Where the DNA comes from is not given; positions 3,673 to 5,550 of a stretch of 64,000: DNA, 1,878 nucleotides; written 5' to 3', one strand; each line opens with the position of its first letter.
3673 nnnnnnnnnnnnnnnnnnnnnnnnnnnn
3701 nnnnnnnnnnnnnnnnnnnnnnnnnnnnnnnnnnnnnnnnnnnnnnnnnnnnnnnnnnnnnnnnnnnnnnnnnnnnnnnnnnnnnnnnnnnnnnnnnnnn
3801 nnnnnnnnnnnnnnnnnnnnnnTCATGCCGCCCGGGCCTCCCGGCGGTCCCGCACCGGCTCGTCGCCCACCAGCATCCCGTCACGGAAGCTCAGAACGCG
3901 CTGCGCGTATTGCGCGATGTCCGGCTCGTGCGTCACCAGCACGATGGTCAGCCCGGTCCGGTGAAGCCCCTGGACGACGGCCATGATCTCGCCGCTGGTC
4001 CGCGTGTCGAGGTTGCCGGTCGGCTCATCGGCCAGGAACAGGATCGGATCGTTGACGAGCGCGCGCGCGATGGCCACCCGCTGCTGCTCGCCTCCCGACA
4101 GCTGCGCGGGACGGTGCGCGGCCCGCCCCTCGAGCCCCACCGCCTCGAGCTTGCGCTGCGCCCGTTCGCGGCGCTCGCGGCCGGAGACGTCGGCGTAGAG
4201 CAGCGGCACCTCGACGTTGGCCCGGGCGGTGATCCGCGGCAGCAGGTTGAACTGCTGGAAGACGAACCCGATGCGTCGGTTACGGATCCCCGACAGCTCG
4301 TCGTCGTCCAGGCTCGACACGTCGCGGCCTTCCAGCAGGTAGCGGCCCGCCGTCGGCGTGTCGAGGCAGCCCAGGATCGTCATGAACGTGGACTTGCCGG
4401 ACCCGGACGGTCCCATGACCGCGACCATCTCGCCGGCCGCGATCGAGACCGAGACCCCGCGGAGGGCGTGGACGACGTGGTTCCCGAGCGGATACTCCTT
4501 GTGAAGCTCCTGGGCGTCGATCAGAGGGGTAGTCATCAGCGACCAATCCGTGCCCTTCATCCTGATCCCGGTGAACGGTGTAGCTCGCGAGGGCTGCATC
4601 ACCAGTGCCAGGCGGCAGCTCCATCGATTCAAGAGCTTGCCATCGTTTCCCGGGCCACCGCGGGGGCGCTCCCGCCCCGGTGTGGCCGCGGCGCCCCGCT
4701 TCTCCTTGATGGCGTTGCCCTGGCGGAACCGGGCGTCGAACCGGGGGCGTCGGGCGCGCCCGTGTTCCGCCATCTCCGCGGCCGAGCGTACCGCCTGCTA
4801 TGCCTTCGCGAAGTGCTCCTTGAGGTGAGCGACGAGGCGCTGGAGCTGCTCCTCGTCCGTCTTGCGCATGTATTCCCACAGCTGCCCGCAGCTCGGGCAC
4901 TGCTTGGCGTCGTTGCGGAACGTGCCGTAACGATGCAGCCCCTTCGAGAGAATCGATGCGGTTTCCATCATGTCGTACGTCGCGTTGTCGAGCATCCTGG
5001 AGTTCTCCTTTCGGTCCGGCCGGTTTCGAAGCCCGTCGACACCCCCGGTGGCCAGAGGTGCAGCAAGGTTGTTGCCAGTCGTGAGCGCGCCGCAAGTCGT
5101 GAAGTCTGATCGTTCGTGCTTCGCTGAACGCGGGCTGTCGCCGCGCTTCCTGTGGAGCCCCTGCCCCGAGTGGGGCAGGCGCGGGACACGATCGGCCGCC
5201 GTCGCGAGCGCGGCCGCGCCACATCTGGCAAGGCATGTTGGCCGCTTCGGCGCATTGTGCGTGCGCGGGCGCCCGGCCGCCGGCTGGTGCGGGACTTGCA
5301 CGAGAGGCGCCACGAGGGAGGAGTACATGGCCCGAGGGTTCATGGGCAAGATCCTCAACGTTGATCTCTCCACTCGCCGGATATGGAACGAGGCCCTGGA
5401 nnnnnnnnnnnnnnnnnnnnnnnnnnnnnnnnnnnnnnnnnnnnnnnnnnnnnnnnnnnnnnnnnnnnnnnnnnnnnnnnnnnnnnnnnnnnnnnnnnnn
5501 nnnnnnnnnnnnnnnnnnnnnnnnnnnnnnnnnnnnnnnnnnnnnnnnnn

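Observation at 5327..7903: Aldehyde:ferredoxin oxidoreductase fused in frame to a PIMT domain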

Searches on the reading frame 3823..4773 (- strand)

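Call 26: search_protein_families(library=pfam, proteins=[window:3823-4773:-], max_evalue=0.001)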
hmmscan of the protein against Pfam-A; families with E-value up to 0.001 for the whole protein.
window:3823-4773:- (316 aa): 1 family
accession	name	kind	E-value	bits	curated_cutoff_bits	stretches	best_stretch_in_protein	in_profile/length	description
PF00005.33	ABC_tran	-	9.5e-33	114.1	25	1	104-252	1-136/137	ABC transporter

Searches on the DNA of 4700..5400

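Call 37: search_rna_families(source=window, start=4700, end=5400, threshold=evalue, max_evalue=1)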
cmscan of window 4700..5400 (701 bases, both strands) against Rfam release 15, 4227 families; matches with E-value up to 1: 0.
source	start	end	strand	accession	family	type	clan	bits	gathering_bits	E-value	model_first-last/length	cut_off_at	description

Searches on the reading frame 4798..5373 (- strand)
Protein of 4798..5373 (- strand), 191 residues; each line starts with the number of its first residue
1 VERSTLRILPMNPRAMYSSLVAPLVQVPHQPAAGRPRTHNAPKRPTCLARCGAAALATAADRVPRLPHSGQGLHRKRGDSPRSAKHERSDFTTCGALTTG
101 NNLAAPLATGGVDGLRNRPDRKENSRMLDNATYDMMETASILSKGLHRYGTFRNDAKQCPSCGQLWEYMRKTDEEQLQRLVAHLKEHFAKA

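Call 26: search_protein_families(library=pfam, proteins=[window:4798-5373:-], max_evalue=0.001)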
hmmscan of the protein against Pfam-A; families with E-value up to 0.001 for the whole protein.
window:4798-5373:- (191 aa): 0 families
